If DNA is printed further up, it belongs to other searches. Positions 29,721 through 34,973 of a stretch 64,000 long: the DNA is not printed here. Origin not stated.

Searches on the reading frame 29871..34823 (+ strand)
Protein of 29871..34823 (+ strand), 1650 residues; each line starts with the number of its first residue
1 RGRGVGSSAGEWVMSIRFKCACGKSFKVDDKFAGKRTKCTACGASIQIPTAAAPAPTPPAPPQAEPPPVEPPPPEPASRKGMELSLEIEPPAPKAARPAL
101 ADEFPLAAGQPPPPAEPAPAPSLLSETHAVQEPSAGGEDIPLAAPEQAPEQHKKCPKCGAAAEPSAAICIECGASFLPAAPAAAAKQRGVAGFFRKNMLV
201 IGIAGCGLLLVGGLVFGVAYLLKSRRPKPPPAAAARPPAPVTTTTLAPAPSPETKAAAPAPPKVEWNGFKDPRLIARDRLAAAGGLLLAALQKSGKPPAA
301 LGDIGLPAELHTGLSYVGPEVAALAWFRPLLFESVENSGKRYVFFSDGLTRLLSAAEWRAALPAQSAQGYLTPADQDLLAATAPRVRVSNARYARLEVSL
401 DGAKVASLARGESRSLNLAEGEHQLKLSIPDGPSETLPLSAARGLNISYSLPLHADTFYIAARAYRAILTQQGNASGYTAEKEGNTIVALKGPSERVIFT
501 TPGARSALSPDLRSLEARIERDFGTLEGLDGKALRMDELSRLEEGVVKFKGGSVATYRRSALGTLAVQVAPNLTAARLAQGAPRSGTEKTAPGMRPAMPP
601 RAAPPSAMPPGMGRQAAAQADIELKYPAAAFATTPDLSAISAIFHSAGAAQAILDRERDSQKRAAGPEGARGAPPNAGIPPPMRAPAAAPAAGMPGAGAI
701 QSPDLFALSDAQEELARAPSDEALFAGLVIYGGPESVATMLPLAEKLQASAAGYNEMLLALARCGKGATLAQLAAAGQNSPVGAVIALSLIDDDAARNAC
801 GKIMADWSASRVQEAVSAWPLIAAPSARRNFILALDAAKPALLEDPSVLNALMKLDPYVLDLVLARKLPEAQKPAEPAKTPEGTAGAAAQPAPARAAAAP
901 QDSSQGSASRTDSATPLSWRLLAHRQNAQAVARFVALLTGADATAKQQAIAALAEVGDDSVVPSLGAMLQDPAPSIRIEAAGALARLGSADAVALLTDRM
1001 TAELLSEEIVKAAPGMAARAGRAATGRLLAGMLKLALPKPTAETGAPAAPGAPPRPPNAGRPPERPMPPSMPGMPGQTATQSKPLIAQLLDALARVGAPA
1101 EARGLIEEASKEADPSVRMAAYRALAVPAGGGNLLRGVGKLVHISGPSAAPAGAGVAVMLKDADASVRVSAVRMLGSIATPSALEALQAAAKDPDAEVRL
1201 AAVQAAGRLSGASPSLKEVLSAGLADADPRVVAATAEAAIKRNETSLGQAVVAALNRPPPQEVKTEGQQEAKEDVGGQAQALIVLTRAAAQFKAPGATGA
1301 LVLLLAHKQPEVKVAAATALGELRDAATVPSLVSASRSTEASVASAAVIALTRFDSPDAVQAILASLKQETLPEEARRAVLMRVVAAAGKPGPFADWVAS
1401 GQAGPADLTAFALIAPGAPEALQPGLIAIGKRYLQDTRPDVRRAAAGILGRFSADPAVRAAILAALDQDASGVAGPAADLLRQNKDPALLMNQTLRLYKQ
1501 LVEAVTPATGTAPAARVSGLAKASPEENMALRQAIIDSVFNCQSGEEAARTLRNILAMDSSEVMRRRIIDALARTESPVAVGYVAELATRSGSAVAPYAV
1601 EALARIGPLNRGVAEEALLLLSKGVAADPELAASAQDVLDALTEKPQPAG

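Call 24: search_protein_families(library=pfam, max_evalue=0.001, proteins=[window:29871-34823:+])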
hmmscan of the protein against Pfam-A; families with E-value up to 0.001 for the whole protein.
window:29871-34823:+ (1650 aa): 7 families
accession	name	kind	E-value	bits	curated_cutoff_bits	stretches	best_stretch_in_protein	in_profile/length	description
PF13646.12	HEAT_2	-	1.9e-44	150.3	27.7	3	1159-1240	8-87/88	HEAT repeats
PF02985.28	HEAT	-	2.1e-18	65.1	23.5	0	1184-1209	2-27/31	HEAT repeat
PF03130.22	HEAT_PBS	-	5.9e-10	39.1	20.9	0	1312-1335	1-24/27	PBS lyase HEAT-like repeat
PF00514.29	Arm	-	5.4e-07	29.9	20.6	0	956-987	8-39/41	Armadillo/beta-catenin-like repeat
PF12717.13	Cnd1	-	0.00026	21.5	26.4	0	1167-1236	2-79/162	non-SMC mitotic condensation complex subunit 1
PF13513.12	HEAT_EZ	-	0.00038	21.4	27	0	960-987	28-55/55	HEAT-like repeat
PF13240.11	Zn_Ribbon_1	-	0.00051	20.2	25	1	154-175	1-22/23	zinc-ribbon domain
